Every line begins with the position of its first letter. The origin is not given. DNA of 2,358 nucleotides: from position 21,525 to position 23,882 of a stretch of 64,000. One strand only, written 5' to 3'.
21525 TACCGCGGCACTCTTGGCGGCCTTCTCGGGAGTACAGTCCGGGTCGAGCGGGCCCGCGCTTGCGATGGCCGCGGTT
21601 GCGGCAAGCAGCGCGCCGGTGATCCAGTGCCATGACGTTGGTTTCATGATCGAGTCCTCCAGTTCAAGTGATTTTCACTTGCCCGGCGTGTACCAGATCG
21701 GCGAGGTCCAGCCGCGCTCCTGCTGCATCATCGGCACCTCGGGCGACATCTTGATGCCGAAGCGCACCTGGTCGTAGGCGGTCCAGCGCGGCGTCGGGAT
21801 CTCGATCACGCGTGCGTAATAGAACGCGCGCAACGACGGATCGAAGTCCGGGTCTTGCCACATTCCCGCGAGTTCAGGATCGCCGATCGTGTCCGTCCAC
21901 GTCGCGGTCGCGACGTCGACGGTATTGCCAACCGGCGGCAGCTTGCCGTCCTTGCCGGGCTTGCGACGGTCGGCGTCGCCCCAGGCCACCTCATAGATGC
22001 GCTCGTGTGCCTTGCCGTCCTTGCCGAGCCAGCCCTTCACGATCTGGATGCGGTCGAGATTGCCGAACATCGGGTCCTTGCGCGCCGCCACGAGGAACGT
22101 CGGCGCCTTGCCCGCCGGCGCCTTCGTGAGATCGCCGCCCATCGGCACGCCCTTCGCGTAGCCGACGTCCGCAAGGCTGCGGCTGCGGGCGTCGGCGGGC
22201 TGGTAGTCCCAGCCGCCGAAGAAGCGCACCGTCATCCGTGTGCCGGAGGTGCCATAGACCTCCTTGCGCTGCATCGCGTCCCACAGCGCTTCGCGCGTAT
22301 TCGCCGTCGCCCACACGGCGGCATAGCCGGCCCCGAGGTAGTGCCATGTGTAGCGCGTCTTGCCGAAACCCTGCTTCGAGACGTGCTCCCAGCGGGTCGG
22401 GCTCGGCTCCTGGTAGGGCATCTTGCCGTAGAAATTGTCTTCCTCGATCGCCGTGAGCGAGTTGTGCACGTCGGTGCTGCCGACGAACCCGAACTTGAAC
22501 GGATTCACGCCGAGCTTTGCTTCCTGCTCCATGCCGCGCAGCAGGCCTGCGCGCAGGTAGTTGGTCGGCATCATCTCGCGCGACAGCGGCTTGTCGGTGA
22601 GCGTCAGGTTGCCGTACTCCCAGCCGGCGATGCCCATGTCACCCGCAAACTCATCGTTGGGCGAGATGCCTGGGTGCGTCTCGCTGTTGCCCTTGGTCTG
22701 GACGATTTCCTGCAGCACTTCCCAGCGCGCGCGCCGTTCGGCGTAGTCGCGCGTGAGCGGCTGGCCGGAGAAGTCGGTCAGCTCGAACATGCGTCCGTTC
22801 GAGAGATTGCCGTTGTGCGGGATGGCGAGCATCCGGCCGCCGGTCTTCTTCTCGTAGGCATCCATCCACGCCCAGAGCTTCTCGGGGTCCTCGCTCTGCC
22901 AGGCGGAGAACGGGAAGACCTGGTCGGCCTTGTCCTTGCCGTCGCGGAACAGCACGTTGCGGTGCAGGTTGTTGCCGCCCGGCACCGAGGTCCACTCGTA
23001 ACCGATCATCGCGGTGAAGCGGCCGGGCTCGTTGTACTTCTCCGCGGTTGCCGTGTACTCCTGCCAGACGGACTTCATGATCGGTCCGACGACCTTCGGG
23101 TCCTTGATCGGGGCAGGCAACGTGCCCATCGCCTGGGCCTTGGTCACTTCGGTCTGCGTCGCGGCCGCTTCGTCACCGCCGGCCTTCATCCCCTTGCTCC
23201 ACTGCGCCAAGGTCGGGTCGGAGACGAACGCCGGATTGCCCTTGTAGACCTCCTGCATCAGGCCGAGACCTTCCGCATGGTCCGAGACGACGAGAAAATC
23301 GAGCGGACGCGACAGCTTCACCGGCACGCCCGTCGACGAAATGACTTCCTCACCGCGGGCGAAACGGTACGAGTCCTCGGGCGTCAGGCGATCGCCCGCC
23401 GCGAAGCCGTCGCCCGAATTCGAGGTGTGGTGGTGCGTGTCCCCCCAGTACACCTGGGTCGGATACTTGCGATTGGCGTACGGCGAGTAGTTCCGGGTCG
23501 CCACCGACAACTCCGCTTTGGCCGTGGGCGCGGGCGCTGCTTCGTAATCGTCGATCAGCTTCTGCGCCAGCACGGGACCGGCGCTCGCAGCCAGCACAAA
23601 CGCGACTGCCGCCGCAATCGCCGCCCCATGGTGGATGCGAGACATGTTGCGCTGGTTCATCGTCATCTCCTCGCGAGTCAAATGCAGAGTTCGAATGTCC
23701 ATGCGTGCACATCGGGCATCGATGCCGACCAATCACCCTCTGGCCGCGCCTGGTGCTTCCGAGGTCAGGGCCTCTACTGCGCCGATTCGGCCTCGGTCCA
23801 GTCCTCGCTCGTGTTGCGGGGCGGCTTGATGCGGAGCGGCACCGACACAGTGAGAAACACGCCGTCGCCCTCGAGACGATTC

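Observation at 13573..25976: Three exported DUF3604/PHP-like paralogues interleaved with OM barrels, a DUF3300 lipoprotein and K/D-tailed mini-proteins, facing a divergent LysR regulator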

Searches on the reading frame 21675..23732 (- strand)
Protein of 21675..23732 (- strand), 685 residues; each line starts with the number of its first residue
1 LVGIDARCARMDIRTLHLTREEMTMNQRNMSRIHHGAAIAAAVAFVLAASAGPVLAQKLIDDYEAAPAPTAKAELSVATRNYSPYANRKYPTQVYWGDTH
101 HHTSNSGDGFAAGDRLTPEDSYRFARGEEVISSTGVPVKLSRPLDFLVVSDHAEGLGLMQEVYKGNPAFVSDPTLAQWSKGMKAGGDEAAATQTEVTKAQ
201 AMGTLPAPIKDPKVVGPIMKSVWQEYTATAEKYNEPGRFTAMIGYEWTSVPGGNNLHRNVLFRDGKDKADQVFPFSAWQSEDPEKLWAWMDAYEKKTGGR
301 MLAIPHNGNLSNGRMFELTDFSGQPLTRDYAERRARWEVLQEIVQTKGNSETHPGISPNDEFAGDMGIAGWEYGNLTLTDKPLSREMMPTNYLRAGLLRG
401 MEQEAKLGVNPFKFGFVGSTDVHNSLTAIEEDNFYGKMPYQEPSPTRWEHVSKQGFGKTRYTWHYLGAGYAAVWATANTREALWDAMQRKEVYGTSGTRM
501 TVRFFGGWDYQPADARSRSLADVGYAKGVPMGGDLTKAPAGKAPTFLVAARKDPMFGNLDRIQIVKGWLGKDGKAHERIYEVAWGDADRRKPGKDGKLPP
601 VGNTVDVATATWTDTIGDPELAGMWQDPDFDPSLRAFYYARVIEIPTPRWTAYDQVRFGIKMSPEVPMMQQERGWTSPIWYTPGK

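Call 4: search_protein_families(library=pfam, proteins=[window:21675-23732:-], max_evalue=0.01)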
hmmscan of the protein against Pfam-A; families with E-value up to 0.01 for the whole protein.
window:21675-23732:- (685 aa): 1 family
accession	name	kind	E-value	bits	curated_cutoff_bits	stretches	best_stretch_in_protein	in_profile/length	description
PF12228.14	DUF3604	-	3e-237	789.2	20.4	1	91-683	3-591/591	Protein of unknown function (DUF3604)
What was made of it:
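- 21675..23660 (-): DUF3604 paralogue 3, Sec-exported. PF12228, 789 bits (call 4).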

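Call 5: search_protein_families(library=ncbifam, proteins=[window:21675-23732:-], max_evalue=0.01)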
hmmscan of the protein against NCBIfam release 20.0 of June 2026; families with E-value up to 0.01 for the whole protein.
window:21675-23732:- (685 aa): 0 families

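Call 7: search_solved_structures(query=window:21675-23732:-, max_evalue=1, show_alignments=2)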
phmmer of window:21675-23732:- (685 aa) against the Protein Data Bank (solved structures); distinct sequences matched with E-value up to 1: 2.
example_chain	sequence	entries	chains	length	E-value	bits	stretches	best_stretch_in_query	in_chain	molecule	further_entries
2dst_A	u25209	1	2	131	0.32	12.5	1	101-160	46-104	Hypothetical protein TTHA1544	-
9ukm_A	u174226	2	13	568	0.59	11.6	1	511-568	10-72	Gp23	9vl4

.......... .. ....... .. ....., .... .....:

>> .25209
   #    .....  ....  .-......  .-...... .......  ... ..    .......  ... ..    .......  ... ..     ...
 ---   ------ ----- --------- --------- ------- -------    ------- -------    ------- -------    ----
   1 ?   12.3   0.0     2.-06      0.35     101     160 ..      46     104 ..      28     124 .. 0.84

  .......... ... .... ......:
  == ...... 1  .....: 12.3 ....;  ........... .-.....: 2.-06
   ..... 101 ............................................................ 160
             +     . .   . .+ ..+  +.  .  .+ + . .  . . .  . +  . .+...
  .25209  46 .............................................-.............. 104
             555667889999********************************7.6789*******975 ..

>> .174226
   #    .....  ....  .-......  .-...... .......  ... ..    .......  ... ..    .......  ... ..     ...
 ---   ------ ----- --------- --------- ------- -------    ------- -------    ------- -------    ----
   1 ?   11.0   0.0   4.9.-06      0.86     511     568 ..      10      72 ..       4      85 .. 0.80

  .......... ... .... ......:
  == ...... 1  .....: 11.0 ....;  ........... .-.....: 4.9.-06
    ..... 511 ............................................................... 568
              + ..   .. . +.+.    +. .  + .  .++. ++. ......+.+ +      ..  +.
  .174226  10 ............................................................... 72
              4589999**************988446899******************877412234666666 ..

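Call 12: find_homologous_proteins(query=window:21675-23660:-, max_evalue=1e-10)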
Query window:21675-23660:- (661 aa): 8000 proteins with E <= 1e-10 among 8000 candidates; the best 120 are listed.
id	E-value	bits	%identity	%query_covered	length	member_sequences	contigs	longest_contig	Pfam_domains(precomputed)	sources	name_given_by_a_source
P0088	0.0e+0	1397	90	100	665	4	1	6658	PF12228.15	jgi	jgi:Protein of unknown function (DUF3604)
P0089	0.0e+0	1362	87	100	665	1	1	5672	PF12228.15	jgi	-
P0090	0.0e+0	1312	85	98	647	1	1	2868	PF12228.15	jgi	jgi:hypothetical protein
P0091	0.0e+0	1296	83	98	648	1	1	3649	PF12228.15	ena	-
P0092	0.0e+0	1288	85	95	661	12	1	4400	PF12228.15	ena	-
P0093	0.0e+0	1285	85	95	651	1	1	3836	PF12228.15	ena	-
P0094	0.0e+0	1283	83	98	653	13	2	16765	PF12228.15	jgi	jgi:hypothetical protein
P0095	0.0e+0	1282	83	98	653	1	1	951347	PF12228.15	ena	-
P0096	0.0e+0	1282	83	98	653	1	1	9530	PF12228.15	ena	-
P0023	0.0e+0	1276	85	95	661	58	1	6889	PF12228.15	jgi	jgi:hypothetical protein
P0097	0.0e+0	1275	84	98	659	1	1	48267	PF12228.15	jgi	jgi:hypothetical protein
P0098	0.0e+0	1275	82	98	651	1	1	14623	PF12228.15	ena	-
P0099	0.0e+0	1259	81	98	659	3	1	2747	PF12228.15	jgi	-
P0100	0.0e+0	1257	82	96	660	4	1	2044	PF12228.15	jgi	jgi:hypothetical protein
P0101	0.0e+0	1250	83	95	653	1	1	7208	PF12228.15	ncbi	ncbi:MAG: DUF3604 domain-containing protein [Steroidobacteraceae bacterium]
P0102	0.0e+0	1250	80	98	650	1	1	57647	PF12228.15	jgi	-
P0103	0.0e+0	1247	81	97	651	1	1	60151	PF12228.15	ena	-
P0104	0.0e+0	1245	84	93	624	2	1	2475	PF12228.15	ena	-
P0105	0.0e+0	1243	80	98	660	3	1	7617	PF12228.15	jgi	jgi:hypothetical protein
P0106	0.0e+0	1241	80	98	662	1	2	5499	PF12228.15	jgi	jgi:hypothetical protein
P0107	0.0e+0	1241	79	98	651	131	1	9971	PF12228.15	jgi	jgi:hypothetical protein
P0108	0.0e+0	1239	78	99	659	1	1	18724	PF12228.15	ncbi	-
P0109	0.0e+0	1239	79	98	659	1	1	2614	PF12228.15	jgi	-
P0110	0.0e+0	1236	78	99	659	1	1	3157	PF12228.15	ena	-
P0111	0.0e+0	1236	78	99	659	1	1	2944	PF12228.15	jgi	-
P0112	0.0e+0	1233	84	91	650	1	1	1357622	PF12228.15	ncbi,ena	-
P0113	0.0e+0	1233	79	98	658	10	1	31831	PF12228.15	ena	-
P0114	0.0e+0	1232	82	95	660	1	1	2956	PF12228.15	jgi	-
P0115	0.0e+0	1228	81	95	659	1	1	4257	PF12228.15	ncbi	-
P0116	0.0e+0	1226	81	95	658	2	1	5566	PF12228.15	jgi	jgi:hypothetical protein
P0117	0.0e+0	1226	81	95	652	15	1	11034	PF12228.15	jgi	-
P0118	0.0e+0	1225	81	95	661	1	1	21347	PF12228.15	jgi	-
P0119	0.0e+0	1218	79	98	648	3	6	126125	PF12228.15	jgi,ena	jgi:Protein of unknown function (DUF3604)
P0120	0.0e+0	1218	80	98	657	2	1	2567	PF12228.15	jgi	jgi:hypothetical protein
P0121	0.0e+0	1217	80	97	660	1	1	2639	PF12228.15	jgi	jgi:hypothetical protein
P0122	0.0e+0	1213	78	98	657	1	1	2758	PF12228.15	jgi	jgi:hypothetical protein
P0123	0.0e+0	1211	78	98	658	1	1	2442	PF12228.15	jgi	jgi:hypothetical protein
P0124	0.0e+0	1210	79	95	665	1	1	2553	PF12228.15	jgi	jgi:hypothetical protein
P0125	0.0e+0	1209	79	98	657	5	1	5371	PF12228.15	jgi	-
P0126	0.0e+0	1208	80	95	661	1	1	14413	PF12228.15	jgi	jgi:hypothetical protein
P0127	0.0e+0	1206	80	95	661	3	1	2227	PF12228.15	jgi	jgi:hypothetical protein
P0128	0.0e+0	1204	79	95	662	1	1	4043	PF12228.15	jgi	jgi:hypothetical protein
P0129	0.0e+0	1203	78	98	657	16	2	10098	PF12228.15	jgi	jgi:hypothetical protein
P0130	0.0e+0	1202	78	97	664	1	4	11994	PF12228.15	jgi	jgi:hypothetical protein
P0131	0.0e+0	1201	78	98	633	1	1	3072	PF12228.15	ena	-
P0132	0.0e+0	1200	80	96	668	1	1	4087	PF12228.15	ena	-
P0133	0.0e+0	1200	78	98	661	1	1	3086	PF12228.15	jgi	jgi:Protein of unknown function (DUF3604)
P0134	0.0e+0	1198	79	95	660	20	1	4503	PF12228.15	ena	-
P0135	0.0e+0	1196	80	95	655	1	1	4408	PF12228.15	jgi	jgi:hypothetical protein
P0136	0.0e+0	1193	80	95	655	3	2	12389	PF12228.15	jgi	-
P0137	0.0e+0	1192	80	95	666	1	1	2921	PF12228.15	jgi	jgi:hypothetical protein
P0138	0.0e+0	1189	79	96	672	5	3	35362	PF12228.15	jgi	jgi:hypothetical protein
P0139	0.0e+0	1188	75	100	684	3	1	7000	PF12228.15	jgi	-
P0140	0.0e+0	1188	80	95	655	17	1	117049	PF12228.15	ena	-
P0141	0.0e+0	1187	80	95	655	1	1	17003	PF12228.15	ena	-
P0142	0.0e+0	1186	81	91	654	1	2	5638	PF12228.15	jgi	jgi:Protein of unknown function (DUF3604)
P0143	0.0e+0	1185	84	90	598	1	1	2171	PF12228.15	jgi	jgi:hypothetical protein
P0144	0.0e+0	1185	79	95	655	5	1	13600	PF12228.15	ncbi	-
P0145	0.0e+0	1183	78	99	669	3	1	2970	PF12228.15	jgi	jgi:hypothetical protein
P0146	0.0e+0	1183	81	91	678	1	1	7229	PF12228.15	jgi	jgi:hypothetical protein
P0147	0.0e+0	1182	78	95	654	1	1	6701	PF12228.15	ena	-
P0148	0.0e+0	1182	81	93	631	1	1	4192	PF12228.15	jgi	jgi:hypothetical protein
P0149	0.0e+0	1181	74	100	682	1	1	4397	PF12228.15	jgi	jgi:hypothetical protein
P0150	0.0e+0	1180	81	91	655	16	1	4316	PF12228.15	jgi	jgi:hypothetical protein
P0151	0.0e+0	1179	79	95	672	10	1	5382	PF12228.15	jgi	jgi:hypothetical protein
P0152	0.0e+0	1178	80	94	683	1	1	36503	PF12228.15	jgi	jgi:hypothetical protein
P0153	0.0e+0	1177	76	98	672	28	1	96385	PF12228.15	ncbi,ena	-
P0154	0.0e+0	1176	75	100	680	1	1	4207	PF12228.15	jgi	jgi:hypothetical protein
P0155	0.0e+0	1176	78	95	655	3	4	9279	PF12228.15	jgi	-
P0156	0.0e+0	1174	75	100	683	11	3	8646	PF12228.15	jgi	jgi:hypothetical protein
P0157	0.0e+0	1174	75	99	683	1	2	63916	PF12228.15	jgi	jgi:hypothetical protein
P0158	0.0e+0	1172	79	95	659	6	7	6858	PF12228.15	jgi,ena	jgi:hypothetical protein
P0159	0.0e+0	1168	78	94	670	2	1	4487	PF12228.15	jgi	jgi:hypothetical protein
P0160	0.0e+0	1168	77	96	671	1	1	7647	PF12228.15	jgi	jgi:hypothetical protein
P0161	0.0e+0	1167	78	96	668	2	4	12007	PF12228.15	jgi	jgi:hypothetical protein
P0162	0.0e+0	1167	79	94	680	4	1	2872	PF12228.15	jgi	jgi:hypothetical protein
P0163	0.0e+0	1166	78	95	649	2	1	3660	PF12228.15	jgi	jgi:hypothetical protein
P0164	0.0e+0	1165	80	93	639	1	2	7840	PF12228.15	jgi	jgi:hypothetical protein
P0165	0.0e+0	1164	80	93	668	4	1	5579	PF12228.15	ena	-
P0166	0.0e+0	1164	77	94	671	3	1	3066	PF12228.15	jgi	jgi:hypothetical protein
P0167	0.0e+0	1163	79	95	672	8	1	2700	PF12228.15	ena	-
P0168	0.0e+0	1162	77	97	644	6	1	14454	PF12228.15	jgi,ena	-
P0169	0.0e+0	1162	78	95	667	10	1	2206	PF12228.15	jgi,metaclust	metaclust:\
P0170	0.0e+0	1161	75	98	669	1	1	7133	PF12228.15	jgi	jgi:hypothetical protein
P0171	0.0e+0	1160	76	94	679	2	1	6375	PF12228.15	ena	-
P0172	0.0e+0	1160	77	94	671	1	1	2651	PF12228.15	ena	-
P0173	0.0e+0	1159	75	98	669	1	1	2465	PF12228.15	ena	-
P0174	0.0e+0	1158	74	99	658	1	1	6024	PF12228.15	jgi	jgi:hypothetical protein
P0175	0.0e+0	1157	76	94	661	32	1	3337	PF12228.15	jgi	jgi:hypothetical protein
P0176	0.0e+0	1157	74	100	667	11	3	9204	PF12228.15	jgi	jgi:hypothetical protein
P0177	0.0e+0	1157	77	95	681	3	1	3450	PF12228.15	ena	-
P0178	0.0e+0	1157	75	96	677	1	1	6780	PF12228.15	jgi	jgi:hypothetical protein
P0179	0.0e+0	1156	75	99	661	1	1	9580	PF12228.15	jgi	jgi:hypothetical protein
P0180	0.0e+0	1156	74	100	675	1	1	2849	PF12228.15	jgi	-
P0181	0.0e+0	1156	77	97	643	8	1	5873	PF12228.15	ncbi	-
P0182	0.0e+0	1155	75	97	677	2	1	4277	PF12228.15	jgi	-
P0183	0.0e+0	1154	78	94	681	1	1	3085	PF12228.15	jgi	jgi:hypothetical protein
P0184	0.0e+0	1153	77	94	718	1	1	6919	PF12228.15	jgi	jgi:hypothetical protein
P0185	0.0e+0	1153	75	98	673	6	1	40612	PF12228.15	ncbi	ncbi:MAG: DUF3604 domain-containing protein [Burkholderiaceae bacterium]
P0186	0.0e+0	1153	77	95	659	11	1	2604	PF12228.15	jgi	jgi:hypothetical protein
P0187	0.0e+0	1153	78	91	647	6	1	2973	PF12228.15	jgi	jgi:hypothetical protein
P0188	0.0e+0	1152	75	98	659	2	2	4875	PF12228.15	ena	-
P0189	0.0e+0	1152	74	98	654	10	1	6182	PF12228.15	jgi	jgi:hypothetical protein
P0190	0.0e+0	1152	79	92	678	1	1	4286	PF12228.15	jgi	-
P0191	0.0e+0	1151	73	99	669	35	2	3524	PF12228.15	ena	-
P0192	0.0e+0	1150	76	94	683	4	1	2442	PF12228.15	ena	-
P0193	0.0e+0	1149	75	95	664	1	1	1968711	PF12228.15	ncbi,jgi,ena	jgi:hypothetical protein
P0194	0.0e+0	1148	77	95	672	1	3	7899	PF12228.15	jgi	-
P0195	0.0e+0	1148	77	95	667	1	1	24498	PF12228.15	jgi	jgi:hypothetical protein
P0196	0.0e+0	1148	76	96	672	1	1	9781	PF12228.15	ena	-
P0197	0.0e+0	1146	79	92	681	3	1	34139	PF12228.15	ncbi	-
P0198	0.0e+0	1146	78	92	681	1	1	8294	PF12228.15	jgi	jgi:hypothetical protein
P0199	0.0e+0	1146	75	96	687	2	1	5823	PF12228.15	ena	-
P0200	0.0e+0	1146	77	94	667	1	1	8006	PF12228.15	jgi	jgi:hypothetical protein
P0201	0.0e+0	1145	77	94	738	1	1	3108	PF12228.15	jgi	jgi:hypothetical protein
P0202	0.0e+0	1145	79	91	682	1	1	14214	PF12228.15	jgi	jgi:hypothetical protein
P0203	0.0e+0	1145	72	100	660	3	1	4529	PF12228.15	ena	-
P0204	0.0e+0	1144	78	93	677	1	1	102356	PF12228.15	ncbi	-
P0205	0.0e+0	1144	77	94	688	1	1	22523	PF12228.15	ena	-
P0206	0.0e+0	1144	77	95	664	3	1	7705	PF12228.15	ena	-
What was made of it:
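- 21675..23660 (-): More than 8000 relatives; closest are 72-90% identical (call 12).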

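Call 15: find_encoding_contigs(protein=P0193, flank=10000, max_places=4)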
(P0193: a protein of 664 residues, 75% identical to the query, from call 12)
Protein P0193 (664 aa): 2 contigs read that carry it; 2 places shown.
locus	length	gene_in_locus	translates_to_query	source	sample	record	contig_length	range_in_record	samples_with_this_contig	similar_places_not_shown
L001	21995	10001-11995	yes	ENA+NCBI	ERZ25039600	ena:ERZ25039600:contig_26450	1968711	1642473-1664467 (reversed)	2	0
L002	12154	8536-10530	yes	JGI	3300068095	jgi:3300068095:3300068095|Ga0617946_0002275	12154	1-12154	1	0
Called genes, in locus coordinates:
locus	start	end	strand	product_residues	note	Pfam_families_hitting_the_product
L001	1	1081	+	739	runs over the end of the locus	PF13795:HupE_UreJ_2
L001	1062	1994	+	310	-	PF13145:Rotamase_2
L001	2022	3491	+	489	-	-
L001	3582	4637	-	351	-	PF04366:Ysc84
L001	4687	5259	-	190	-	PF03729:DUF308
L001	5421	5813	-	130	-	-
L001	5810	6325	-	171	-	-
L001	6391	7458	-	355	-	-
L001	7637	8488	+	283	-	PF01758:SBF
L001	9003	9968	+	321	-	PF13557:Phenol_MetA_deg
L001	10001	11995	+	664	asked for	PF12228:DUF3604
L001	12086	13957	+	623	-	PF12228:DUF3604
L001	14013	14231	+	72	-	-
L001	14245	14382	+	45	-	-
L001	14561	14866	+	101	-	PF06305:LapA_dom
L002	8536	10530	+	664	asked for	PF12228:DUF3604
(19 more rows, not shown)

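Call 16: find_encoding_contigs(protein=P0112, flank=10000, max_places=4)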
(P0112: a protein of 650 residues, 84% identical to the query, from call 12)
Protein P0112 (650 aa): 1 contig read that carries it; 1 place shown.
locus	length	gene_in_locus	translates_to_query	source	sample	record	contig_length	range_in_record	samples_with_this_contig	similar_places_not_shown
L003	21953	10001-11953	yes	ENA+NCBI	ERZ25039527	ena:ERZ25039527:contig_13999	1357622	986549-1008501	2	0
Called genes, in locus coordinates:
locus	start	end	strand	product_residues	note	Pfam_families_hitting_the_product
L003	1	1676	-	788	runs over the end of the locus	PF07715:Plug, PF00593:TonB_dep_Rec_b-barrel, PF14905:OMP_b-brl_3 (faint)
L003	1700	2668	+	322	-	-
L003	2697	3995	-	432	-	PF16868:NMT1_3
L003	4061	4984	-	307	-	PF00126:HTH_1, PF03466:LysR_substrate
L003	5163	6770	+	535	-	PF11737:DUF3300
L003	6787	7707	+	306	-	PF11453:DUF2950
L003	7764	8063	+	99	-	-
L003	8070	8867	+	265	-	-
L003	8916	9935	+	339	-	PF13557:Phenol_MetA_deg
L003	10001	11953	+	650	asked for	PF12228:DUF3604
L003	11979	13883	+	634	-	PF12228:DUF3604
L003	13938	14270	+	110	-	-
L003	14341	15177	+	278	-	PF13145:Rotamase_2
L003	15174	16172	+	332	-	PF13795:HupE_UreJ_2, PF04955:HupE_UreJ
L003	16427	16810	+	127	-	PF21716:dnstrm_HI1420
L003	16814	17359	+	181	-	-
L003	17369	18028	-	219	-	PF09335:VTT_dom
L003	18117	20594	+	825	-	PF00122:E1-E2_ATPase, PF00702:Hydrolase, PF13246:Cation_ATPase, PF12710:HAD (weak), PF08282:Hydrolase_3 (faint), PF00689:Cation_ATPase_C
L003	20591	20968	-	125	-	PF01850:PIN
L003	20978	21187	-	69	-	PF04014:MazE_antitoxin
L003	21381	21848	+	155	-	PF07681:DoxX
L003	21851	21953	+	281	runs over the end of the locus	PF01980:TrmO_N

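Call 33: search_protein_families(library=ncbifam, proteins=[L003:14341-15177:+, L003:15174-16172:+, L003:6787-7707:+], max_evalue=0.001)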
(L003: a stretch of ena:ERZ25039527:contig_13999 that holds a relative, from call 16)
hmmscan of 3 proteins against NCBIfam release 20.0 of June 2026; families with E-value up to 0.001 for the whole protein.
L003:14341-15177:+ (278 aa): 0 families

L003:15174-16172:+ (332 aa): 0 families

L003:6787-7707:+ (306 aa): 0 families
